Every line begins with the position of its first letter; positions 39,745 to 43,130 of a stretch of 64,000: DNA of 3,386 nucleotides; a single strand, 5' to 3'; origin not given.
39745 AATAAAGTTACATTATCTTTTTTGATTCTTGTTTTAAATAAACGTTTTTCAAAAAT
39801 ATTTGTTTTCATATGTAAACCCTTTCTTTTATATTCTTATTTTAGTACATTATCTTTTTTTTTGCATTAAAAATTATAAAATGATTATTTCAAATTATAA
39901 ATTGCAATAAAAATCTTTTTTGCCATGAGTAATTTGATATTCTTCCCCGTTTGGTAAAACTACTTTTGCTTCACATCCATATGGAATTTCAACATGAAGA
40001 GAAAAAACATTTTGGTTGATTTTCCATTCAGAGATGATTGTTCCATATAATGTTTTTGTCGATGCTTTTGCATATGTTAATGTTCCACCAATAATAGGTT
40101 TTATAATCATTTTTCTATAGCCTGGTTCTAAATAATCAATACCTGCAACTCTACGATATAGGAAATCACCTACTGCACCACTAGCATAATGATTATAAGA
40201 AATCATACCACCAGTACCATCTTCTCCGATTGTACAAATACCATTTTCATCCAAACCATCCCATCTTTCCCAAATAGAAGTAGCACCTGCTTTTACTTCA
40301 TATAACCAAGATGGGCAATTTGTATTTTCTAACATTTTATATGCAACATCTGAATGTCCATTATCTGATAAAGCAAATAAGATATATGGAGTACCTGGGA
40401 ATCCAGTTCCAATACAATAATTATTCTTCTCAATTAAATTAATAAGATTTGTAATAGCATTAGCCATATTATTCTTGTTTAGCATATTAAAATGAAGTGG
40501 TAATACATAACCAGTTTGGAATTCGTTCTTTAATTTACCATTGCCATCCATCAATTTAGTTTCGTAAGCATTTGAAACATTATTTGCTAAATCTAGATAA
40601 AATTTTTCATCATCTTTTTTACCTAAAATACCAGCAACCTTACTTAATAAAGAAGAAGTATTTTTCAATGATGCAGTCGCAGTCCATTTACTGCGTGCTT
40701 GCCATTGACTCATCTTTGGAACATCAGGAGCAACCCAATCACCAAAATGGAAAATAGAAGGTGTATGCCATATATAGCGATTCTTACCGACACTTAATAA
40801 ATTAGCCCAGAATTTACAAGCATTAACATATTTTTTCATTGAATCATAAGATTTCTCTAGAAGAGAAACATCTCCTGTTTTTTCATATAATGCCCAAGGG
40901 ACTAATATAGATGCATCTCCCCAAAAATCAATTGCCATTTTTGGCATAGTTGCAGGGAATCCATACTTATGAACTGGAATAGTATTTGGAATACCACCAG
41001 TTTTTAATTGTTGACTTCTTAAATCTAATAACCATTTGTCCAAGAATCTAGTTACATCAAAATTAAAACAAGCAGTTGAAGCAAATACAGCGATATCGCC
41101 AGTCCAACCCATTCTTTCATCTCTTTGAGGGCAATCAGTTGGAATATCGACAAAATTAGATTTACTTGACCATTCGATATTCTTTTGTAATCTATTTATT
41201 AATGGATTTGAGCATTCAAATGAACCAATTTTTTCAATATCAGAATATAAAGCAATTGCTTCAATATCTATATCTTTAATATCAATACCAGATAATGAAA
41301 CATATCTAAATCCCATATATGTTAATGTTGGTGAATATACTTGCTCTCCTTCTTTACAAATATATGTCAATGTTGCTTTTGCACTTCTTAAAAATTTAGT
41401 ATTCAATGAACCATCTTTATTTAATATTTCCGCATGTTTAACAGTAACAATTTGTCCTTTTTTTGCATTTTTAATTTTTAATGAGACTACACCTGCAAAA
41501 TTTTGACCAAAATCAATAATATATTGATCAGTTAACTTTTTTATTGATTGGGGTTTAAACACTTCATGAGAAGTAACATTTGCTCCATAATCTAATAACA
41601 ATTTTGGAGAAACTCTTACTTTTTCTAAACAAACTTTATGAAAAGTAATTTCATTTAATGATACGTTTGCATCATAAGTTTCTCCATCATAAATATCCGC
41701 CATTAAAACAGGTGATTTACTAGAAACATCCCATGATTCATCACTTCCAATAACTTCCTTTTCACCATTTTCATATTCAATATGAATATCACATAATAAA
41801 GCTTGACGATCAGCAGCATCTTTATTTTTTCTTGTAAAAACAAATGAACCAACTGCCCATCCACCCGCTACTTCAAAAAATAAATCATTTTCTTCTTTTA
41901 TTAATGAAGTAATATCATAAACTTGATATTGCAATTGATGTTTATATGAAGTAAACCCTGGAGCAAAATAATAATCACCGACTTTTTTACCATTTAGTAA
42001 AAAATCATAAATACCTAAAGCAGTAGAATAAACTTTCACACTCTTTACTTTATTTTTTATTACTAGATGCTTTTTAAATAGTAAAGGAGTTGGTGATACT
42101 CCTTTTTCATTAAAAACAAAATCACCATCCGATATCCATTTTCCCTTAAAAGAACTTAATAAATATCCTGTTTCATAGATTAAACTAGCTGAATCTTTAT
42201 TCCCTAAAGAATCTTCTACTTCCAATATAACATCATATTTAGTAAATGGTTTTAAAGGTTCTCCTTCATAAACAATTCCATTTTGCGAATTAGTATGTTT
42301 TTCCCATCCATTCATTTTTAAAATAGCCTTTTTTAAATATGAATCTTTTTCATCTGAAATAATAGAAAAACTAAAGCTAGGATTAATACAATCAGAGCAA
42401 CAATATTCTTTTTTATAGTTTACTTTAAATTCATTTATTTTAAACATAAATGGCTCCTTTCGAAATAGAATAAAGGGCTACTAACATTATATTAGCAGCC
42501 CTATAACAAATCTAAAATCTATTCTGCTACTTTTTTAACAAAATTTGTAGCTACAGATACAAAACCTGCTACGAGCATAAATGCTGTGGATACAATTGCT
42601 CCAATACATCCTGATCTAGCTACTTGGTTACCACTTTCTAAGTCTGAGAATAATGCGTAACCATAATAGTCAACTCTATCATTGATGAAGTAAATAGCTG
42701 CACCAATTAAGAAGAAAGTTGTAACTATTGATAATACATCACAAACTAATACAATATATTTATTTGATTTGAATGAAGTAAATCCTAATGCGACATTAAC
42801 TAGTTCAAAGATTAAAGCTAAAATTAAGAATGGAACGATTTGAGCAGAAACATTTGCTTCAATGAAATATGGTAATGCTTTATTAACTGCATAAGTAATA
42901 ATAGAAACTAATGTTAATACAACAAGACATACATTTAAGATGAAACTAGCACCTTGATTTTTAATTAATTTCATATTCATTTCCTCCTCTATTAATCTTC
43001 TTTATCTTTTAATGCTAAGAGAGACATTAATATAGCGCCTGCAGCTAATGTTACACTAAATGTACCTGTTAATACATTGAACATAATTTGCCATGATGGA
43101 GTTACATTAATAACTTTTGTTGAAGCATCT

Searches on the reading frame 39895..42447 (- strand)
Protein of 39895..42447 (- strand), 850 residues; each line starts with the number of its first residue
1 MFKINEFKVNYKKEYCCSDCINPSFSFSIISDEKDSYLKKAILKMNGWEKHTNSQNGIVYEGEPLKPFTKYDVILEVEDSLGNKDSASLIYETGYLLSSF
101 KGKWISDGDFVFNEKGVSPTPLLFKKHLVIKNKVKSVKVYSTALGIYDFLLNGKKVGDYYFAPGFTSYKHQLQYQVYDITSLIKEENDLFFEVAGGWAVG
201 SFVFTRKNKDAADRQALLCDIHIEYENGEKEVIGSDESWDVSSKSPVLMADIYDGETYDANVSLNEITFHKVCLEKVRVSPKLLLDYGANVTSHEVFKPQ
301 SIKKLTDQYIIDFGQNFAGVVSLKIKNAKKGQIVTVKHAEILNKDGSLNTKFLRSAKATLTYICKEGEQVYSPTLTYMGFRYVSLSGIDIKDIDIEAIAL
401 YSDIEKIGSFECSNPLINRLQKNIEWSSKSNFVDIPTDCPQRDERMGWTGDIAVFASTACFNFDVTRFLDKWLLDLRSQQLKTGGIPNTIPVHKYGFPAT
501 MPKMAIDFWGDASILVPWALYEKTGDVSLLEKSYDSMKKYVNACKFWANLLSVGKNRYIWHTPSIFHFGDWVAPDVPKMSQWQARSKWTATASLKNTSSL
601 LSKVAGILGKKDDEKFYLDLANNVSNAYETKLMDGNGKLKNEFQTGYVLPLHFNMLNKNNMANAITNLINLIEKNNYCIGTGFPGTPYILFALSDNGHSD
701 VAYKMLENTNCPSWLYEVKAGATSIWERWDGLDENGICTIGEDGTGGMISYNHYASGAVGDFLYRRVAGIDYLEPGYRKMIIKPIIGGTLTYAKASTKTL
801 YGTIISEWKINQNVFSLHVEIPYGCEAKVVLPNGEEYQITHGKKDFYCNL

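Call 25: search_protein_families(library=pfam, proteins=[window:39895-42447:-], max_evalue=0.001)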
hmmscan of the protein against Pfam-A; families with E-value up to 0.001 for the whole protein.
window:39895-42447:- (850 aa): 4 families
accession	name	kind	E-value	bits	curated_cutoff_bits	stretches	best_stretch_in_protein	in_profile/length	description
PF17389.8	Bac_rhamnosid6H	-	4.3e-101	339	24.5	1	406-767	2-339/339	Bacterial alpha-L-rhamnosidase 6 hairpin glycosidase domain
PF08531.16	Bac_rhamnosid_N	-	8.6e-41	140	25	1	133-265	2-135/172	Alpha-L-rhamnosidase N-terminal domain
PF05592.18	Bac_rhamnosid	-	9.1e-24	83.8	22.2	1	306-398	5-99/102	Bacterial alpha-L-rhamnosidase concanavalin-like domain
PF17390.7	Bac_rhamnosid_C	-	2.6e-20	72.4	22.1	1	769-844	1-76/78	Bacterial alpha-L-rhamnosidase C-terminal domain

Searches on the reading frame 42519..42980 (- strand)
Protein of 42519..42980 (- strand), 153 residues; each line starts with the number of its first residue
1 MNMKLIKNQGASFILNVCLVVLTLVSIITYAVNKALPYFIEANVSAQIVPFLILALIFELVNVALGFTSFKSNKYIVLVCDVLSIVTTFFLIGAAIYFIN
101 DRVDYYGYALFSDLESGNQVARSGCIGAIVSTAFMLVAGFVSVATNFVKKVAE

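Call 25: search_protein_families(library=pfam, proteins=[window:42519-42980:-], max_evalue=0.001)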
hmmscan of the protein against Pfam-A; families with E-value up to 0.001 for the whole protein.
window:42519-42980:- (153 aa): 1 family
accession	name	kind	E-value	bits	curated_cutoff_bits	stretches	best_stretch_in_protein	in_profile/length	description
PF15049.11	DUF4534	-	0.00013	22.2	29.2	1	6-123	42-158/163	Protein of unknown function (DUF4534)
